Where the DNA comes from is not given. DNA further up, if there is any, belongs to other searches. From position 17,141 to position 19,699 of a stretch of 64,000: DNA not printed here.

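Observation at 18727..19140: Near-identical 102-nt tandem repeats inside the SIR2-TPR gene (one TPR per repeat)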

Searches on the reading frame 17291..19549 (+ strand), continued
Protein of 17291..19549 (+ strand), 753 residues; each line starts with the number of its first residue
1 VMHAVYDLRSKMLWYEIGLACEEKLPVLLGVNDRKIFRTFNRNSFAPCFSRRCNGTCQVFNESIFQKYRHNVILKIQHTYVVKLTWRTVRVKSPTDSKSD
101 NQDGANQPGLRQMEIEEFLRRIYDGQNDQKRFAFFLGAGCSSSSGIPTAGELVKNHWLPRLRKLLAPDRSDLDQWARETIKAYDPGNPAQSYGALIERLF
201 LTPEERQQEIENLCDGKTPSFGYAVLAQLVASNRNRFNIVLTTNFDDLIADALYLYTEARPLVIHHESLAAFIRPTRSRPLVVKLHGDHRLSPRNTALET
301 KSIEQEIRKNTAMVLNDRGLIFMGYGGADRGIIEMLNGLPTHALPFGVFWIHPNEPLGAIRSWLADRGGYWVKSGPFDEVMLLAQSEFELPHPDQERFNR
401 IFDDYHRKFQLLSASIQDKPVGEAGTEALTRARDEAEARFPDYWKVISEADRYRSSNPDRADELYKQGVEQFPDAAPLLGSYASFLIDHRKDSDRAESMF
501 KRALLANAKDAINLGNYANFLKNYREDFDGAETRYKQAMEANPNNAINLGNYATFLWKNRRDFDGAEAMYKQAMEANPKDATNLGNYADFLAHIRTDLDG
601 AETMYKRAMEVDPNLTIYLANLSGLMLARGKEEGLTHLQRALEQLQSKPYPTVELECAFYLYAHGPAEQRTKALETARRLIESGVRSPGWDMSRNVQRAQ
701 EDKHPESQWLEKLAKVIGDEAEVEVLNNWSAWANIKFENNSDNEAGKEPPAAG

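Call 15: find_encoding_contigs(protein=P0001, flank=10000, max_places=4)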
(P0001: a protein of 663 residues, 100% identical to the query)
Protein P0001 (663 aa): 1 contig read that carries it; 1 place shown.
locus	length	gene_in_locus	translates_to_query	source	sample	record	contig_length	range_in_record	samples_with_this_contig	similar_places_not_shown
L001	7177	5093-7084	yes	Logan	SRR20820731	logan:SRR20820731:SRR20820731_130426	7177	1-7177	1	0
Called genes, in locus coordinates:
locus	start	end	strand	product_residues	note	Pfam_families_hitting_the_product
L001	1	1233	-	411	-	?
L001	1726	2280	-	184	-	PF12867:DinB_2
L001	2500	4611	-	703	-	PF17804:TSP_NTD, PF17820:PDZ_6 (weak), PF03572:Peptidase_S41, PF11818:DUF3340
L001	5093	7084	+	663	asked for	PF13289:SIR2_2, PF13428:TPR_14 (faint), PF23240:HAT_PRP39_N (faint), PF25474:TPR_TmcB (faint), PF14559:TPR_19 (faint), PF13431:TPR_17 (faint)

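Call 20: find_related_loci(query=A1, collection=genome_contigs, flank=8000)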
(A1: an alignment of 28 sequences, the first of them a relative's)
Query A1 (663 aa) in genome_contigs; peptide patterns used: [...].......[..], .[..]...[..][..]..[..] (x = any residue, [..] = any of these).
321 stretches matched a pattern; 245 encode a relative of the query (tblastn E <= 1e-3); the best 80 are kept; 80 distinct loci.
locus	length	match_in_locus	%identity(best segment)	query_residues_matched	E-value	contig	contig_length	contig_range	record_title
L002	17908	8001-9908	58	7-644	0e+0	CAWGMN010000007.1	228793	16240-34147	MAG: Terriglobia bacterium isolate MFD01213.bin.1.135 genome assembly, contig: contig_19810, whole genome shotgun sequen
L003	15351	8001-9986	53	7-636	0e+0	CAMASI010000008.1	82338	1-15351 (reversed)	MAG: Klebsiella pneumoniae isolate LH-05nov19-24 genome assembly, contig: LH-05nov19-C394, whole genome shotgun sequence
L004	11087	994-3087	57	15-642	0e+0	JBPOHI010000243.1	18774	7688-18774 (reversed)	MAG: Acidobacteriota bacterium isolate MAG_190 c_000000215444, whole genome shotgun sequence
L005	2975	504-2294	51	16-642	0e+0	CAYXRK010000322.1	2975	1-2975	MAG TPA_asm: uncultured Nitrospirales bacterium isolate binchicken_co248_263 genome assembly, contig: NODE_75226_length_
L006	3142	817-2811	47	14-642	0e+0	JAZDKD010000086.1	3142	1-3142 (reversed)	MAG: Pseudomonadota bacterium isolate MEGAHIT-group-0.518 k141_19274750, whole genome shotgun sequence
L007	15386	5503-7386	49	20-645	0e+0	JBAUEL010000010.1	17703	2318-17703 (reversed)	MAG: Dehalococcoidia bacterium isolate MFD13097_ilm_asm_bin20 k127_94032, whole genome shotgun sequence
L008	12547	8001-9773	48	20-642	0e+0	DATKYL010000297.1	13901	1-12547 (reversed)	MAG TPA_asm: Acidobacteriota bacterium isolate SMAG_U14218 k141_3830367, whole genome shotgun sequence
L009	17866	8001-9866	48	20-642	0e+0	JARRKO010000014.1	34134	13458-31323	MAG: Syntrophobacterales bacterium isolate Spart_048_MAG scaffold_454, whole genome shotgun sequence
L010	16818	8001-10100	45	15-642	2e-180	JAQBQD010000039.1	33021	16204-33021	MAG: Gemmatimonadetes bacterium isolate RYN_364 scaffold_1801249, whole genome shotgun sequence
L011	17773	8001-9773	47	19-642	3e-180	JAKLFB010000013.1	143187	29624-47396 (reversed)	MAG: Verrucomicrobia bacterium isolate RA.bin147 RA.bin147_13, whole genome shotgun sequence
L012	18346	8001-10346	51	1-644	2e-179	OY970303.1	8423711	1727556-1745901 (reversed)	MAG: uncultured Gemmatimonadales bacterium isolate MFD01275.bin.c.12 genome assembly, chromosome: 1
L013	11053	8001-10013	43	10-644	7e-179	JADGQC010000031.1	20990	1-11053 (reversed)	MAG: Anaerolineales bacterium isolate Chersky.3_33 contig-100_640, whole genome shotgun sequence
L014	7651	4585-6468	44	20-645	4e-178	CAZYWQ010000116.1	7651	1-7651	MAG TPA_asm: uncultured Candidatus Sumerlaeota bacterium isolate binchicken_co178_44 genome assembly, contig: NODE_11328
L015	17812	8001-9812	44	20-656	4e-177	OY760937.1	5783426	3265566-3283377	MAG: Verrucomicrobiae bacterium isolate 066a7682-a1ac-48de-8761-1470dc9e5c3e genome assembly, chromosome: 1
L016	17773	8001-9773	47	19-642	1e-176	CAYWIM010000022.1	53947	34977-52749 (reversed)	MAG TPA_asm: uncultured Verrucomicrobiota bacterium isolate SRP263991_co5_619 genome assembly, contig: NODE_1319_length_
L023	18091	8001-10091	40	20-642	6e-170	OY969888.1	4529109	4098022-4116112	MAG: uncultured Bacteroidetes bacterium isolate MFD03726.bin.c.9 genome assembly, chromosome: 1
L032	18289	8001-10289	47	19-642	2e-155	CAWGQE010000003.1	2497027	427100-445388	MAG: uncultured Solirubrobacterales bacterium isolate MFD05513.bin.1.263 genome assembly, contig: contig_8665, whole gen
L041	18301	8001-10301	46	18-642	2e-147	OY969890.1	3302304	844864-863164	MAG: uncultured Solirubrobacterales bacterium isolate MFD04463.bin.2.33 genome assembly, chromosome: 1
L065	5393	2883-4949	36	20-636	9e-126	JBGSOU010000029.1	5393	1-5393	MAG: Hyphomonas sp. isolate JTS-AC288 k141_1152657, whole genome shotgun sequence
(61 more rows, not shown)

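Call 37: search_solved_structures(query=A1, max_evalue=0.01)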
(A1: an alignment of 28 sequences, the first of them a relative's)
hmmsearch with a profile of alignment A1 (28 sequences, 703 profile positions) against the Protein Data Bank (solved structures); distinct sequences matched with E-value up to 0.01: 164 (the best 60 are shown).
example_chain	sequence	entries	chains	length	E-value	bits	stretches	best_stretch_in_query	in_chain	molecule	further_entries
9qhb_A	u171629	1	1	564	3.5e-66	227.2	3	387-590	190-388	Engineered tetratricopeptide repeat protein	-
8bu0_A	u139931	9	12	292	2.8e-52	181.3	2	386-589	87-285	Consensus tetratricopeptide repeat protein | Crystal structure of an 8-repeat consensus TPR superhelix with Zinc. | Monomer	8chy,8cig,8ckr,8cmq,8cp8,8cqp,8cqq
9qhc_A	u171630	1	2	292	1.2e-48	169.3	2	386-589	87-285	Engineered tetratricopeptide repeat protein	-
7ntf_A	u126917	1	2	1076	7.1e-37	130.4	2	391-608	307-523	Isoform 1 of UDP-N-acetylglucosamine--peptide N-acetylglucosaminyltransferase 110 kDa subu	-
7yea_A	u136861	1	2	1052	7.9e-37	130.2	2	392-608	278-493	UDP-N-acetylglucosamine--peptide N-acetylglucosaminyltransferase 110 kDa subunit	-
7yeh_B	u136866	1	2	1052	1e-36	129.8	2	391-608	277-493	UDP-N-acetylglucosamine--peptide N-acetylglucosaminyltransferase 110 kDa subunit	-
1w3b_A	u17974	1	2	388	3.1e-30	108.4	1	365-610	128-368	UDP-N-ACETYLGLUCOSAMINE--PEPTIDE N-ACETYLGLUCOSAMINYLTRANSFERASE 110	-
6eou_A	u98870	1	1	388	4.7e-30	107.8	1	365-610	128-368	UDP-N-acetylglucosamine--peptide N-acetylglucosaminyltransferase 110 kDa subunit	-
7obi_A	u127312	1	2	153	6.2e-26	94.2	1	419-589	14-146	CTPR-rv4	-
8jkz_A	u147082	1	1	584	1.2e-23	86.6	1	23-281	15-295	Sir2 superfamily protein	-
8jl0_A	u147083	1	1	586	1.2e-23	86.6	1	23-281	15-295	Sir2 superfamily protein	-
8in8_B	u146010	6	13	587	1.2e-23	86.6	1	23-281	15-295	Sir2 superfamily protein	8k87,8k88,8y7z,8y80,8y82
8ro0_J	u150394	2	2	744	1.3e-22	83.2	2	349-582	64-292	TPR_REGION domain-containing protein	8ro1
7y4i_A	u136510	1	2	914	2e-21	79.3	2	377-596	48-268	Probable UDP-N-acetylglucosamine--peptide N-acetylglucosaminyltransferase SPINDLY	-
8dtf_A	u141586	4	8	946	2.3e-21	79.1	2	377-596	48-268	Probable UDP-N-acetylglucosamine--peptide N-acetylglucosaminyltransferase SPINDLY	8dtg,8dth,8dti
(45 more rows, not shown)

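Call 38: predict_structure(alignment_id=A1)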
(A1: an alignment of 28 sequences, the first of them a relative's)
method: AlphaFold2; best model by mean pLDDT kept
length: 663 residues; sequences in the alignment: 28
mean_pLDDT: 85.6   pTM: 0.70
mean pLDDT of the five models: 85.6, 84.7, 84.4, 83.9, 83.3
residues with pLDDT >= 90: 354; 70-90: 229; 50-70: 41; < 50: 39
segments of 3 or more residues with pLDDT < 50: 1-15, 198-203, 649-663
pLDDT, mean of each block of 10 residues (from residue 1): 37 55 93 73 87 84 90 90 90 83 84 79 85 92 83 78 84 58 63 65 49 71 86 82 84 91 88 92 92 93 80 84 83 87 87 87 91 97 94 96 97 94 96 97 97 93 96 98 94 95 95 96 90 96 96 90 97 96 95 93 95 96 97 94 72 42 37
secondary structure, 60 per line:
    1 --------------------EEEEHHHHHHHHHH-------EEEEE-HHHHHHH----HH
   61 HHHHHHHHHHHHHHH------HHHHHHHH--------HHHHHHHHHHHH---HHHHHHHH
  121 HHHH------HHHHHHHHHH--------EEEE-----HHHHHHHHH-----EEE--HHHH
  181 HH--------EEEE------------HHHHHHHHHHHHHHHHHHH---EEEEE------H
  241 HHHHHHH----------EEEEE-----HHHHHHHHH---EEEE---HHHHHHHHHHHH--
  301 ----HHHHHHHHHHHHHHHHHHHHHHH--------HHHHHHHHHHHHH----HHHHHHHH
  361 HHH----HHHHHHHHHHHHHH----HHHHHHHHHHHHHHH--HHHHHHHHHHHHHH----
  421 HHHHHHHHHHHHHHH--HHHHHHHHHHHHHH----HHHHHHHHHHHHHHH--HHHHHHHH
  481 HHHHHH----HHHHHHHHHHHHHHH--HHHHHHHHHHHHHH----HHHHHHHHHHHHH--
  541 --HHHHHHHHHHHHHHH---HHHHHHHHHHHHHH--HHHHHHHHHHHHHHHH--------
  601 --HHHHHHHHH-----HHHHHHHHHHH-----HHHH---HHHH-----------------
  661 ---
elements in order: E21-24 H25-34 E42-46 H48-54 H59-75 H82-89 H98-109 H113-124 H131-140 E149-152 H158-166 E172-174 H177-182 E191-194 H207-225 E229-233 H240-247 E258-262 H268-276 E280-283 H287-298 H305-327 H336-348 H353-363 H368-381 H386-400 H403-416 H421-435 H438-451 H456-470 H473-486 H491-505 H508-521 H526-538 H543-557 H561-574 H577-592 H603-611 H617-627 H633-636 H640-643
